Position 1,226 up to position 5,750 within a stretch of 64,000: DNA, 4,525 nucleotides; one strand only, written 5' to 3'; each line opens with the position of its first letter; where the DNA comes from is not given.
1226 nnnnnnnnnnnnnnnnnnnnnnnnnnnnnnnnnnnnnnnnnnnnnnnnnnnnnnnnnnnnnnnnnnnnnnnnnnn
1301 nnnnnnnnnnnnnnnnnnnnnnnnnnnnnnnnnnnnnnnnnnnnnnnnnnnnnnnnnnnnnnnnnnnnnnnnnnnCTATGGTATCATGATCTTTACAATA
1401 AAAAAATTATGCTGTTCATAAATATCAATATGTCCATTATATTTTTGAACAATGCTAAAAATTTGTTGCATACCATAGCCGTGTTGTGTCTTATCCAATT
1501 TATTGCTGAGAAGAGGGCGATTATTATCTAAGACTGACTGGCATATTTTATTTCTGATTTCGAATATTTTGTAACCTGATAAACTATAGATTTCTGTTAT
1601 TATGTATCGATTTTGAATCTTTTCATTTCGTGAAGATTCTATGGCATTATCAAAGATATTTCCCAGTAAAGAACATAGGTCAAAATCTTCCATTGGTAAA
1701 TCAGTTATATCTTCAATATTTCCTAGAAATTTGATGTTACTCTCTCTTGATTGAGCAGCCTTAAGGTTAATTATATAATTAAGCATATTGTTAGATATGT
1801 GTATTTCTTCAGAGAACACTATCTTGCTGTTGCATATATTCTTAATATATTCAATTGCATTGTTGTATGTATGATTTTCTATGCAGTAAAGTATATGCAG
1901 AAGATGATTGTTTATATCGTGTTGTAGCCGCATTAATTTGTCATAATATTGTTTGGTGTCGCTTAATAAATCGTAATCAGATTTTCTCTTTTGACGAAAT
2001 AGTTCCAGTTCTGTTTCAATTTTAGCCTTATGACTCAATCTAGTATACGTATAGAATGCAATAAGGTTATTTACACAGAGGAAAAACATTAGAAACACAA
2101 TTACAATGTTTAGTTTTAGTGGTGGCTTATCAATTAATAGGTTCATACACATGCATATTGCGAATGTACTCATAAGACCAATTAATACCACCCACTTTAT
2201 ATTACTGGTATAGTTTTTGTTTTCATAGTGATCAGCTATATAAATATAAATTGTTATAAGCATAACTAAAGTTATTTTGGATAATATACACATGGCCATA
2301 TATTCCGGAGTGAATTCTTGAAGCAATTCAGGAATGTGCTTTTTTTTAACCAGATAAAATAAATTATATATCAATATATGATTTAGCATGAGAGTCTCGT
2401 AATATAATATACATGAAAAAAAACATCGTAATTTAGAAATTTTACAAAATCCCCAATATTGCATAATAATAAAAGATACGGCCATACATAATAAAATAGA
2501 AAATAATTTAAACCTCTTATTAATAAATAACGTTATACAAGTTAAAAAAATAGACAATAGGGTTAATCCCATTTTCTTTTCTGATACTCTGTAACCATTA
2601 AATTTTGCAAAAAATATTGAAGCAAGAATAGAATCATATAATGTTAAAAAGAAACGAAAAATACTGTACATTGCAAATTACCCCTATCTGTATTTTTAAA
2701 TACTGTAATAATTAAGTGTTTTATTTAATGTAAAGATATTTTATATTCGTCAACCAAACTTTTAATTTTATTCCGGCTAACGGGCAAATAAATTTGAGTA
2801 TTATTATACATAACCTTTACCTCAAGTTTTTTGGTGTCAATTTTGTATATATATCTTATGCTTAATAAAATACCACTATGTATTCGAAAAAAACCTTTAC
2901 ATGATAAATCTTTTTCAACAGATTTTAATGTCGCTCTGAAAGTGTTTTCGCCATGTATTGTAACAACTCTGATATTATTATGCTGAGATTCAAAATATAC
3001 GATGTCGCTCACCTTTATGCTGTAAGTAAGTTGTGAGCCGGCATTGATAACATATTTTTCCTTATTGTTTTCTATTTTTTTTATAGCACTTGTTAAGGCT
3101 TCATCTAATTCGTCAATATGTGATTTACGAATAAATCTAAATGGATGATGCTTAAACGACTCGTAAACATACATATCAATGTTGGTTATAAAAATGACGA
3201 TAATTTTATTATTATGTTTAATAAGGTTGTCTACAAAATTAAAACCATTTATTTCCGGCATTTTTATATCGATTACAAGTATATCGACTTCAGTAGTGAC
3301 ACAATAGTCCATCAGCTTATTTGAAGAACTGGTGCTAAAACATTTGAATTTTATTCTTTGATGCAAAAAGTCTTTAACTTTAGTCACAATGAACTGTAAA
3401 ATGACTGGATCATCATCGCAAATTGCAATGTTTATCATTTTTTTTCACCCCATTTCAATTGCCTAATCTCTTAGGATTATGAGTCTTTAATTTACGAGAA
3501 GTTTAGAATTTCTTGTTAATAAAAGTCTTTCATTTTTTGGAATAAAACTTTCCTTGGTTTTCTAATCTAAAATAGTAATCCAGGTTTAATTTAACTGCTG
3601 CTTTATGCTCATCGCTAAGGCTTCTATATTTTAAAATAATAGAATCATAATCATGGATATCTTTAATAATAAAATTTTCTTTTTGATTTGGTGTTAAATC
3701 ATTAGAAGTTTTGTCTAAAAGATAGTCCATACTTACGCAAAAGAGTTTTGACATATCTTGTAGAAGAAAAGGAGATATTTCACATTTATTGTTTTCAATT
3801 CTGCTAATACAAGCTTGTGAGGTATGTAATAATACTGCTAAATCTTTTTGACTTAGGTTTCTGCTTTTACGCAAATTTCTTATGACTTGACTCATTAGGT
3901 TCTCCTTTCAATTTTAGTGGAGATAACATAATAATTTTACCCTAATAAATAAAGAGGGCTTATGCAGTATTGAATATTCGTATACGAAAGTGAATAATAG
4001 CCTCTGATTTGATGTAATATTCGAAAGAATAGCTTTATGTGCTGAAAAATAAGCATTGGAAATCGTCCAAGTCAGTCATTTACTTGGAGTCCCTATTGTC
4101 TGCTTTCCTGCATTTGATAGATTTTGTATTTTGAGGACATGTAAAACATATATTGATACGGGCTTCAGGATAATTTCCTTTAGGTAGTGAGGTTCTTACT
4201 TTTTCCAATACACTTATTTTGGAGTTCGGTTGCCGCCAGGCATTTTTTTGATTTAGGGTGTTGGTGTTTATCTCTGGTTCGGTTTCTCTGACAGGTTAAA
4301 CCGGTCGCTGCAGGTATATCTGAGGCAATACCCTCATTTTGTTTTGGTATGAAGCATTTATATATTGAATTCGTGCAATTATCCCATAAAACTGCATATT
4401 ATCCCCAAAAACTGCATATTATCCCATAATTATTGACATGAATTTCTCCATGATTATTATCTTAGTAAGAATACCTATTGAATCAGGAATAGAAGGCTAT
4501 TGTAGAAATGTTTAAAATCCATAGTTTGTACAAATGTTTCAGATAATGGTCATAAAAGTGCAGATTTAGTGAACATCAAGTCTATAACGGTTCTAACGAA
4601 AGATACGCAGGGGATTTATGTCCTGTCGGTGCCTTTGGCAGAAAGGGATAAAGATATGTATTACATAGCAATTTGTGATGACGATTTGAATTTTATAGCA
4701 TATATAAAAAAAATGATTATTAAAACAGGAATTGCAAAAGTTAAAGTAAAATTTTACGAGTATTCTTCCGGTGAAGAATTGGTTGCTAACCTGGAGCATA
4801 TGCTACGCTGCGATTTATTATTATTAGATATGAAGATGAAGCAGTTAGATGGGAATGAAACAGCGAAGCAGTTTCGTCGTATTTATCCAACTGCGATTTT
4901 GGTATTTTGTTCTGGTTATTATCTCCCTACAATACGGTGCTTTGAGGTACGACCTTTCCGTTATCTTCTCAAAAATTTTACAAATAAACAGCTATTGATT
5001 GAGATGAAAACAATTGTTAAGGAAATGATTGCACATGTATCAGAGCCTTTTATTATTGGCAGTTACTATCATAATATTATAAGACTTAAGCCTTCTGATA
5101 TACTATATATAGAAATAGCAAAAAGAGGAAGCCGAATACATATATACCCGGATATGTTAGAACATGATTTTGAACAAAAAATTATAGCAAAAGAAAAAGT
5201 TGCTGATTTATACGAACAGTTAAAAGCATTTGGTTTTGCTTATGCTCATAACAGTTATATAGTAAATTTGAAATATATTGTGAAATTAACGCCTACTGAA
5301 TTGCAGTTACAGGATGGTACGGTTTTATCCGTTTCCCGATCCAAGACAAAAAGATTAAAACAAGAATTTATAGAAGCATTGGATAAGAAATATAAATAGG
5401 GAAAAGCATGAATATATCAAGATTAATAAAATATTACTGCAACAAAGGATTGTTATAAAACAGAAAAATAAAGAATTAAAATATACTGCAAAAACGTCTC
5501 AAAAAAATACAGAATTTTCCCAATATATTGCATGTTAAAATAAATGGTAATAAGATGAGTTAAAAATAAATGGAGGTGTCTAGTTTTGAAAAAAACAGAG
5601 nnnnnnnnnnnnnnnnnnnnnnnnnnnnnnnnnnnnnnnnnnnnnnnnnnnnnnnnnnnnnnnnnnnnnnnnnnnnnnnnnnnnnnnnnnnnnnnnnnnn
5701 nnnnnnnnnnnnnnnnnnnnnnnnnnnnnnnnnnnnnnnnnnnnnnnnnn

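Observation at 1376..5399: Agr-like regulatory module without AgrB/AgrD, with phased direct repeats abutting the biosynthetic promoter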

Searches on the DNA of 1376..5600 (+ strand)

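Call 95: search_dna_similar(query=window:1376-5600:+, collection=plasmids, mode=distant, max_rows=8)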
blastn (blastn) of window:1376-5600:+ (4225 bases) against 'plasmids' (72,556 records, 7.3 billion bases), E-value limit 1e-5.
No match.

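Call 96: search_dna_similar(query=window:1376-5600:+, collection=phages, mode=distant, max_rows=8)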
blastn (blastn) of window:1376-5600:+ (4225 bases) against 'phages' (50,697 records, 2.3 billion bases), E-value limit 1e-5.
No match.

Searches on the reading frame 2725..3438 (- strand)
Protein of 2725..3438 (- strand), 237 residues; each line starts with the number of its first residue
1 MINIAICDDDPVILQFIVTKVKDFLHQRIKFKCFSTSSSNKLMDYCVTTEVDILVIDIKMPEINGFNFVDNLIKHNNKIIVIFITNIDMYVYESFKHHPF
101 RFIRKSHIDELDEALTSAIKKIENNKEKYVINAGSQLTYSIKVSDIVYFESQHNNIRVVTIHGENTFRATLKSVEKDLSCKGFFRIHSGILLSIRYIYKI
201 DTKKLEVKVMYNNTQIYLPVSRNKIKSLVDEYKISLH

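Call 3: search_protein_families(library=pfam, proteins=[window:2725-3438:-], max_evalue=0.01)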
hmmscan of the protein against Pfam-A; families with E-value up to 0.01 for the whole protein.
window:2725-3438:- (237 aa): 2 families
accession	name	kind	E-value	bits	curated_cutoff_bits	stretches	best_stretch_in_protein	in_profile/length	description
PF04397.21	LytTR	-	4.3e-16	59.4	22.6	1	138-229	3-94/98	LytTr DNA-binding domain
PF00072.30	Response_reg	-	4.1e-13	49.9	30.2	1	4-114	1-109/111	Response regulator receiver domain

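Call 88: search_solved_structures(query=window:2725-3438:-, max_evalue=0.001)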
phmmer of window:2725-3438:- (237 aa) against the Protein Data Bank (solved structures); distinct sequences matched with E-value up to 0.001: 4.
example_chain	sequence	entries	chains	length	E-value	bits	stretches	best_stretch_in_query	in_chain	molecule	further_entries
4cbv_A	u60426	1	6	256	4.8e-06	29.7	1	35-230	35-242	COME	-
3cu5_A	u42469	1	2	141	0.00057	22.9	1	49-122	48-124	Two component transcriptional regulator, AraC family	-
3jte_A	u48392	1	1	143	0.00077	22.4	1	3-121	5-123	Response regulator receiver protein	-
2qv0_A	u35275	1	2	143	0.00096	22.1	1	43-109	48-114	Protein mrkE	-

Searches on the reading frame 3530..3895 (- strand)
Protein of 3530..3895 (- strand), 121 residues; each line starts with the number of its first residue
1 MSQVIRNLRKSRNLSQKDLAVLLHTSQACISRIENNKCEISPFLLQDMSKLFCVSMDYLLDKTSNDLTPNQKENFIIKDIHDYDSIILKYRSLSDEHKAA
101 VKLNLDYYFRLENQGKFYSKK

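Call 3: search_protein_families(library=pfam, proteins=[window:3530-3895:-], max_evalue=0.01)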
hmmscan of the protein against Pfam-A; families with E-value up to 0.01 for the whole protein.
window:3530-3895:- (121 aa): 4 families
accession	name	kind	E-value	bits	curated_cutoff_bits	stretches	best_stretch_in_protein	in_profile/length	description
PF01381.28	HTH_3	-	4.3e-11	43.1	23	1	5-59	1-55/55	Helix-turn-helix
PF12844.13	HTH_19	-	8.9e-07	29.2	30.2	1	5-62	4-61/64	Helix-turn-helix domain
PF13560.12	HTH_31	-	1.8e-06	28.6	27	1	3-55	4-57/64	Helix-turn-helix domain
PF13744.12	HTH_37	-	0.00045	20.4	27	1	3-38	21-56/80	Helix-turn-helix domain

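Call 77: search_protein_families(library=ncbifam, proteins=[window:3530-3895:-], max_evalue=0.00001)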
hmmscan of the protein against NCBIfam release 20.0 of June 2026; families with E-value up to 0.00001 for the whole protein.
window:3530-3895:- (121 aa): 4 families
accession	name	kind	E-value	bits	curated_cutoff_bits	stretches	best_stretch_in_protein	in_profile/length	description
NF041951.1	phage_RstR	subfamily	4.7e-08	33.3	80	1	3-81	5-82/108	RstR family transcriptional repressor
TIGR03070.1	couple_hipB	subfamily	1.8e-07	31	71.65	1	2-37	4-39/58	type II toxin-antitoxin system Y4mF family antitoxin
NF041575.1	antitoxPezA_Strep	equivalog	6.4e-06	26.2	290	1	3-57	4-58/158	type II toxin-antitoxin system antitoxin PezA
NF038139.1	Reg_Aceta_RamB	equivalog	7.7e-06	24.8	700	1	5-111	7-113/465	acetate metabolism transcriptional regulator RamB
